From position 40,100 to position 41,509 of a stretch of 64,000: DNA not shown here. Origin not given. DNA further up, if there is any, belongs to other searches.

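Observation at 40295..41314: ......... intein in the 3'-5' exonuclease Exo III motif of the family A DNA polymerase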

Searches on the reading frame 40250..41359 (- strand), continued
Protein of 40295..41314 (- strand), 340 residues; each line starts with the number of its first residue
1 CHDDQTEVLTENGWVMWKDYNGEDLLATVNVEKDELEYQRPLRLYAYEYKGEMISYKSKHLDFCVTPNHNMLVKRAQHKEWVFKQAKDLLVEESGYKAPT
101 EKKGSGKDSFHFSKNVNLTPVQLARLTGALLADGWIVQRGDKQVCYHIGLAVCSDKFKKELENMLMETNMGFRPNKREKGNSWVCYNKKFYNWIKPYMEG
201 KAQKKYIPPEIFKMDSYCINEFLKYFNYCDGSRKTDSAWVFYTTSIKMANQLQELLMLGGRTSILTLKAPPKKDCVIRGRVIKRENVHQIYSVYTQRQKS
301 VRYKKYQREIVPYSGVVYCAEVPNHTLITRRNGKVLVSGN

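Call 32: fold_search(model_id=the predicted structure, library=pdb)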
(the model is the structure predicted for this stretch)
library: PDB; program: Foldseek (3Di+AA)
matches with E <= 10: 394; with E <= 0.001: 54
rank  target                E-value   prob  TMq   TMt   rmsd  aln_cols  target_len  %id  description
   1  7qsu                  1.5e-16  1.00  0.60  0.57   7.8       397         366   15  Crystal structure of homing endonuclease-associated TliVMA intein (C1A, d333-339) (released 2022-03-30)
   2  7qss                  1.7e-13  1.00  0.63  0.52   6.5       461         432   13  Crystal structure of homing endonuclease-associated TliVMA intein (C1A) (released 2022-03-30)
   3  7qst                  3.9e-13  1.00  0.58  0.55  12.3       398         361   13  Crystal structure of homing endonuclease-associated PhoVMA intein (C1A) (released 2022-03-30)
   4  2cw7                  1.3e-12  1.00  0.57  0.39  10.7       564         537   12  Crystal structure of intein homing endonuclease II (released 2006-04-18)
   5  1dq3                  4.7e-12  1.00  0.59  0.47  13.3       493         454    9  CRYSTAL STRUCTURE OF AN ARCHAEAL INTEIN-ENCODED HOMING ENDONUCLEASE PI-PFUI (released 2000-07-05)
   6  1ef0_A                1.9e-11  1.00  0.56  0.47   8.8       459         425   13  CRYSTAL STRUCTURE OF PI-SCEI MINIPRECURSOR (released 2000-06-07)
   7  1vde_A                3.2e-11  1.00  0.55  0.45  10.0       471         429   13  PI-SCEI, A HOMING ENDONUCLEASE WITH PROTEIN SPLICING ACTIVITY (released 1998-04-08)
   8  1lws_A                2.2e-10  1.00  0.58  0.48   9.1       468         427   14  Crystal structure of the intein homing endonuclease PI-SceI bound to its recognition sequence (released 2002-09-27)
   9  1vde_B                2.6e-10  1.00  0.55  0.46   9.3       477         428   12  PI-SCEI, A HOMING ENDONUCLEASE WITH PROTEIN SPLICING ACTIVITY (released 1998-04-08)
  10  1dfa                  1.4e-09  1.00  0.57  0.49   9.1       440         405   12  CRYSTAL STRUCTURE OF PI-SCEI IN C2 SPACE GROUP (released 1999-12-08)
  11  1lwt_A                1.7e-09  1.00  0.58  0.46   8.9       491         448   12  Crystal structure of the intein homing endonuclease PI-SceI bound to its substrate DNA (Ca2+ free) (released 2002-09-27)
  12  1jva_B                3.2e-09  1.00  0.56  0.46   9.5       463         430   12  CRYSTAL STRUCTURE OF THE VMA1-DERIVED ENDONUCLEASE BEARING THE N AND C EXTEIN PROPEPTIDES (released 2002-08-29)
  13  1jva_A                5.9e-09  1.00  0.56  0.47   9.0       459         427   11  CRYSTAL STRUCTURE OF THE VMA1-DERIVED ENDONUCLEASE BEARING THE N AND C EXTEIN PROPEPTIDES (released 2002-08-29)
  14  1um2_A                1.2e-08  1.00  0.59  0.50   9.1       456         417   13  Crystal Structure of the Vma1-Derived Endonuclease with the Ligated Extein Segment (released 2004-09-22)
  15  1um2_B                1.3e-08  1.00  0.59  0.49   7.1       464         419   12  Crystal Structure of the Vma1-Derived Endonuclease with the Ligated Extein Segment (released 2004-09-22)
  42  1at0                  2.8e-04  1.00  0.26  0.58   2.1       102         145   14  17-kDA fragment of hedgehog C-terminal autoprocessing domain (released 1997-11-12)
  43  6frg                  3.5e-04  1.00  0.25  0.50   4.1       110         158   17  Crystal structure of G-1F mutant of Ssp DnaB Mini-Intein variant M86 (released 2019-01-30)
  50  4e2t_B                6.9e-04  1.00  0.24  0.47   3.9       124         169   16  Crystal Structures of RadA intein from Pyrococcus horikoshii (released 2012-05-16)
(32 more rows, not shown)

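Call 41: search_dna_similar(query=window:40295-41314:-, collection=phages, mode=protein, max_rows=60, rows=spread)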
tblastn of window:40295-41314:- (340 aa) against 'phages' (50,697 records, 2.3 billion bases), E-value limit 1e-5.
Records with a match: 139; places in all: 140; records where one place covers at least 80% of the query: 135.
Best place of each record, by identity: <60% 139.
By first word of the organism name: Staphylococcus 44; Mycobacterium 31; Prevotella 13; Escherichia 8; Bacillus 6; Salmonella 6; Pectobacterium 6; Tenacibaculum 3; Aeromonas 3; Corynebacterium 2; and 12 more.
By host as written in the record: Mycobacterium smegmatis mc2 155 25; Staphylococcus aureus 16; - 14; Prevotella sp. 13; Escherichia coli 7; Staphylococcus carnosus TM300 5; Staphylococcus aureus (phage propagation strain 47) 4; Mycobacterium smegmatis mc#155 4; and 33 more.
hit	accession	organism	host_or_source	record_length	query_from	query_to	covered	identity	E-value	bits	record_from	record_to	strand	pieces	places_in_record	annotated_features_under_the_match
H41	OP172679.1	Bacteroides phage BF766P4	Bacteroides fragilis DA766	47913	1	340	100%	28.3%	4e-25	112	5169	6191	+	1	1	hypothetical protein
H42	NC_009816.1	Corynebacterium phage P1201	Corynebacterium glutamicum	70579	1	340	100%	27.2%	9e-24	108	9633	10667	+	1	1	thymidylate synthase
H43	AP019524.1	Tenacibaculum phage PTm1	Tenacibaculum maritimum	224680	1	340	100%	26.3%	1e-16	87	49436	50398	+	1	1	ribonucleotide-diphosphate reductase subunit beta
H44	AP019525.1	Tenacibaculum phage PTm5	Tenacibaculum maritimum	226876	1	340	100%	26.3%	1e-16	87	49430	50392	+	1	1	ribonucleotide-diphosphate reductase subunit beta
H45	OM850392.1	Staphylococcus phage B2-102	Staphylococcus aureus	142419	1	340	100%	26.1%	3e-17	89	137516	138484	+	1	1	record has no annotation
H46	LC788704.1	Staphylococcus phage phiSNIID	sewage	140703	1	340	100%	26.0%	2e-17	89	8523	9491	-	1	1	nicotinamide phosphoribosyl transferase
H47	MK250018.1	Prevotella phage Lak-A1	Prevotella sp.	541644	1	340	100%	25.9%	1e-21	102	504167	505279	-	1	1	record has no annotation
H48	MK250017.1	Prevotella phage Lak-A1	Prevotella sp.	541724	1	340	100%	25.9%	1e-21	102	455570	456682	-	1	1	record has no annotation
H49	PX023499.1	Bacillus phage PHZU0001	Bacillus sp.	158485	1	340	100%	25.3%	7e-10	66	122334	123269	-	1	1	record has no annotation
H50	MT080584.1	Staphylococcus phage vB_SauM_EW15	Staphylococcus carnosus TM300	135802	1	340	100%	25.2%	2e-14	80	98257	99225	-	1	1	record has no annotation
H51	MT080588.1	Staphylococcus phage vB_SauM_EW22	Staphylococcus carnosus TM300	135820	1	340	100%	25.2%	2e-14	80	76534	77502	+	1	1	record has no annotation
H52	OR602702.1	Staphylococcus phage vB_SauM-V1SA09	Staphylococcus aureus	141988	1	340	100%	25.1%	1e-20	99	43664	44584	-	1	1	nicotinamide phosphoribosyltransferase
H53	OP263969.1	Staphylococcus phage Koomba-kaat_1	Staphylococcus aureus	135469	1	340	100%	25.1%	1e-15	84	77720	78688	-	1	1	ribonucleotide reductase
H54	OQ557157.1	Staphylococcus phage vB_SauH_SPJ2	Staphylococcus aureus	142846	1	340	100%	24.9%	8e-15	81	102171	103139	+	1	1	ribonucleotide reductase of class Ia (aerobic), alpha subunit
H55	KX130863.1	Shigella phage SHSML-45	Shigella sonnei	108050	1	340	100%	24.4%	4e-15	82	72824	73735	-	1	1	ribonucleotide reductase of class Ia (aerobic) alpha subunit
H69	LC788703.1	Staphylococcus phage phiRNIID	sewage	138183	1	340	100%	24.3%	1e-14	81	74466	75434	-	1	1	ribonucleotide reductase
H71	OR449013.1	Escherichia phage Mangalyan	Escherichia fergusonii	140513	1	340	100%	23.9%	8e-12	72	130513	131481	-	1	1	DNA-directed DNA polymerase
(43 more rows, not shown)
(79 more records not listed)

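Call 42: get_annotated_region(hit=H71, flank=2500)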
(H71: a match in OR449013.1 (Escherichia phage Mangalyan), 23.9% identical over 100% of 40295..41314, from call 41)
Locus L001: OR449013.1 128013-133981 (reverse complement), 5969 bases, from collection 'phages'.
description: Escherichia phage Mangalyan, complete genome.
organism: Escherichia phage Mangalyan (NCBI taxid 3075443)
taxonomy: Viruses; Duplodnaviria; Heunggongvirae; Uroviricota; Caudoviricetes; Vequintavirinae; Vequintavirus
host: Escherichia fergusonii; source: chicken ceca/fecal samples; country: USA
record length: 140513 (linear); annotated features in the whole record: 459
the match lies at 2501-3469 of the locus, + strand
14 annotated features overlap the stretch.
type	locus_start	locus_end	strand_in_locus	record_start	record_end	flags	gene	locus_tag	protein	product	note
CDS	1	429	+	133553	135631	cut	-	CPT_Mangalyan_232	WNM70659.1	DNA primase/helicase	-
regulatory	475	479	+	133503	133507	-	-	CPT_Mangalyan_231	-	ribosome_binding_site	-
CDS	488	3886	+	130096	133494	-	-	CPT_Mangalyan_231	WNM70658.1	DNA-directed DNA polymerase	-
regulatory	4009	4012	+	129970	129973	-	-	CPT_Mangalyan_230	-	ribosome_binding_site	-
CDS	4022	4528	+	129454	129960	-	-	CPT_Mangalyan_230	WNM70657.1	HNH homing endonuclease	-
CDS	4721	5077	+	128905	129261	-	-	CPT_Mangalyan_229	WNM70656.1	DNA polymerase A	-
regulatory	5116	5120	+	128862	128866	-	-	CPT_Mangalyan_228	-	ribosome_binding_site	-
CDS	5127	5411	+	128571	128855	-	-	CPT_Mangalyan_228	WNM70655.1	hypothetical protein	-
regulatory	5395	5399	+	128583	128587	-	-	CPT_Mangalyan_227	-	ribosome_binding_site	-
CDS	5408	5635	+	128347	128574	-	-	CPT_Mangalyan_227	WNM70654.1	hypothetical protein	-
regulatory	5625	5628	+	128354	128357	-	-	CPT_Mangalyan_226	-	ribosome_binding_site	-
CDS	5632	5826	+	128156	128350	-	-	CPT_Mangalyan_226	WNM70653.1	hypothetical protein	-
regulatory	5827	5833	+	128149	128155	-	-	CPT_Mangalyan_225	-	ribosome_binding_site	-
CDS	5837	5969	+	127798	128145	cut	-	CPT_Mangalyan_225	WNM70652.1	hypothetical protein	-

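Call 44: search_protein_families(library=pfam, proteins=[L001:488-3886:+], max_evalue=0.01)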
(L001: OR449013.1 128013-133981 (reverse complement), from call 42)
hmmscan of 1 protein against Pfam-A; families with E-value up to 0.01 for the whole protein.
L001:488-3886:+ (1132 aa): 2 families
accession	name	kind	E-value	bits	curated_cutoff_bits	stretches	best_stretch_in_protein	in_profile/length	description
PF13403.11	Hint_2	-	0.00084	20.2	28.4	0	672-706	2-36/147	Hint domain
PF00476.26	DNA_pol_A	-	0.002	17.6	34.3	1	1009-1065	205-261/381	DNA polymerase family A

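Call 62: search_protein_representatives(protein=window:40295-41314:-)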
Query: 340 residues. Proteins with E-value up to 0.001 (for the whole library): 10327; up to 1e-10: 5318; up to 1e-30: 271. The best 150 are listed.
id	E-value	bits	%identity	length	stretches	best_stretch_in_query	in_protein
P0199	1.9e-86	306.6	31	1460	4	1-340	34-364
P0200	1.8e-83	296.8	33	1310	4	1-340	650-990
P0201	1.6e-73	264.0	43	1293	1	1-340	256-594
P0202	1.7e-73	264.0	44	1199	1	1-340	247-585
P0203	4.9e-70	252.6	31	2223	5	1-340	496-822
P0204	7.0e-68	245.5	45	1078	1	1-340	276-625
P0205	1.9e-66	240.8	31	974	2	1-340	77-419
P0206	3.7e-66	239.8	32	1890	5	1-340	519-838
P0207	5.1e-65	236.1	32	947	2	1-340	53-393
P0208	1.3e-58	215.0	39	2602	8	1-90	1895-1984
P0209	2.6e-56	207.5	28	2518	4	1-335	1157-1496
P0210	6.6e-56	206.1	30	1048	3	1-340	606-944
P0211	9.0e-56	205.7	30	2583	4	1-340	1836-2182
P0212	2.3e-54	201.1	35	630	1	1-340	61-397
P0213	1.4e-53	198.4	30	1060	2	1-340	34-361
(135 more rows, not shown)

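Call 66: search_protein_families(library=ncbifam, proteins=[window:40295-41314:-], max_evalue=1)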
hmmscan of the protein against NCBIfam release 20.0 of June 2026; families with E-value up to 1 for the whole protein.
window:40295-41314:- (340 aa): 2 families
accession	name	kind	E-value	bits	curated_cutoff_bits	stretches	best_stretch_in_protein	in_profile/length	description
TIGR01445.1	intein_Nterm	domain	0.0086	17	24.5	1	5-73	5-83/83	intein N-terminal splicing region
NF005852.0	PRK07773.1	equivalog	0.037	12.3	780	1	202-267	595-666/886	replicative DNA helicase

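Call 67: search_protein_families(library=phrogs, proteins=[window:40295-41314:-], max_evalue=0.001)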
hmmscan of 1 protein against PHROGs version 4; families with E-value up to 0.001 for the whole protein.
window:40295-41314:- (340 aa): 4 families
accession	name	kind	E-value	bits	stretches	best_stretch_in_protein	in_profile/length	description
phrog_85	-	DNA, RNA and nucleotide metabolism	2.9e-11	43.6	1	1-215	89-296/866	thymidylate synthase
phrog_12229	-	DNA, RNA and nucleotide metabolism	1.9e-07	30.9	1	1-340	149-471/577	ribonucleotide reductase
phrog_26446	-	DNA, RNA and nucleotide metabolism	0.00022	20.5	1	8-235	374-591/761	anaerobic ribonucleoside reductase large subunit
phrog_32482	-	other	0.00056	19.7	0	1-340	76-405/589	PhoH-like phosphate starvation-inducible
